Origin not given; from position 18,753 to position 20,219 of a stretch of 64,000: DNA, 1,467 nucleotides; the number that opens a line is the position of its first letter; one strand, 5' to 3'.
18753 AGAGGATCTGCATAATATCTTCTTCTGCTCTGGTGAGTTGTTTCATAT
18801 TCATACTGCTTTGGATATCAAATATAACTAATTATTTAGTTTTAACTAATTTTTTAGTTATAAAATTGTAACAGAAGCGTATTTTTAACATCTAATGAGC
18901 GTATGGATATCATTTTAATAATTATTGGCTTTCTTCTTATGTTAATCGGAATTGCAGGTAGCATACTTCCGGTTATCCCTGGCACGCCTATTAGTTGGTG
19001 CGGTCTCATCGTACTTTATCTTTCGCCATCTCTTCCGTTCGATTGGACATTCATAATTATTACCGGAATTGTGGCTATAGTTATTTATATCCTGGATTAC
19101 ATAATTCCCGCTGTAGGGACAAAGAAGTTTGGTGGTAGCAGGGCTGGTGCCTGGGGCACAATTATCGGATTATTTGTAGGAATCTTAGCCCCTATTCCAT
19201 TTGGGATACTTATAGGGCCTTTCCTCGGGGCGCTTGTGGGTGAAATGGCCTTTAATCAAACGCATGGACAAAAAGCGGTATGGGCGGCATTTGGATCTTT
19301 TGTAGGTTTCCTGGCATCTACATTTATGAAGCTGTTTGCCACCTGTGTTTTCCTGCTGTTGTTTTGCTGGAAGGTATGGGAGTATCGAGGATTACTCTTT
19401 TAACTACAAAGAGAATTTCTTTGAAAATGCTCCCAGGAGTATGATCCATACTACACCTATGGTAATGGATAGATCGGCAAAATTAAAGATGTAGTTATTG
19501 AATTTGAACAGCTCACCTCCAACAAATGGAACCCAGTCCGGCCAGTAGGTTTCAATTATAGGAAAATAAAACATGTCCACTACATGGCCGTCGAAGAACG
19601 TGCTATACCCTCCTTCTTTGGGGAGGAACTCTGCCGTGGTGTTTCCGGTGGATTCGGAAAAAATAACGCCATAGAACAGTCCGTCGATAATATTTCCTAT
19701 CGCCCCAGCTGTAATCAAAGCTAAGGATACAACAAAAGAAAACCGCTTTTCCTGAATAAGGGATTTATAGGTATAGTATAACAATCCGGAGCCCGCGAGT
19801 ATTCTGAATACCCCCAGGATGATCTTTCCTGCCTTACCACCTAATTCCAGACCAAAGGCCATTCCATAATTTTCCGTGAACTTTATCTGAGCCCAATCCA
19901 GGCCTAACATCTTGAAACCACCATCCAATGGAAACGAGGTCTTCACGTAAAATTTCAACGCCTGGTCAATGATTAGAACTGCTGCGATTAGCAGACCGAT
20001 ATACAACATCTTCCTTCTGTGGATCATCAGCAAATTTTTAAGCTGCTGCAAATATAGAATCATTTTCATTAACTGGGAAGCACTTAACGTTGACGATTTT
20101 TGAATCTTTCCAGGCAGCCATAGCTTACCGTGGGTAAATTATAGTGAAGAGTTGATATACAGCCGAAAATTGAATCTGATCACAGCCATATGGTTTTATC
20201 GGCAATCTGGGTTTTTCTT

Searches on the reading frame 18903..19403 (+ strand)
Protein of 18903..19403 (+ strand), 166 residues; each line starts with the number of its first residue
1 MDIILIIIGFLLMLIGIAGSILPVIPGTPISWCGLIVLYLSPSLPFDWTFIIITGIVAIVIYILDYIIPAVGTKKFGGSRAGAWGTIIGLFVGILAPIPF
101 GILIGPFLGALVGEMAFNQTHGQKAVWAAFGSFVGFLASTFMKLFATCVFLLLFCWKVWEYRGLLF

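Call 29: search_protein_families(library=pfam, proteins=[window:18903-19403:+], max_evalue=0.01)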
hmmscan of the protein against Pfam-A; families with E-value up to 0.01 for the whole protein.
window:18903-19403:+ (166 aa): 1 family
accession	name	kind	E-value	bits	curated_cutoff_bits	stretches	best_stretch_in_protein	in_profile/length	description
PF04306.18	DUF456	-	2.8e-37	128.5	29.4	1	21-158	1-139/139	Protein of unknown function (DUF456)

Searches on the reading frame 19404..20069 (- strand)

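Call 29: search_protein_families(library=pfam, proteins=[window:19404-20069:-], max_evalue=0.01)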
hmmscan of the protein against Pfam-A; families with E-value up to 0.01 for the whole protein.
window:19404-20069:- (221 aa): 1 family
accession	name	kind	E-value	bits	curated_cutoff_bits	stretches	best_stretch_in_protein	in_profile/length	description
PF01252.23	Peptidase_A8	-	2.1e-30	106.2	25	1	27-212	1-139/142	Signal peptidase (SPase) II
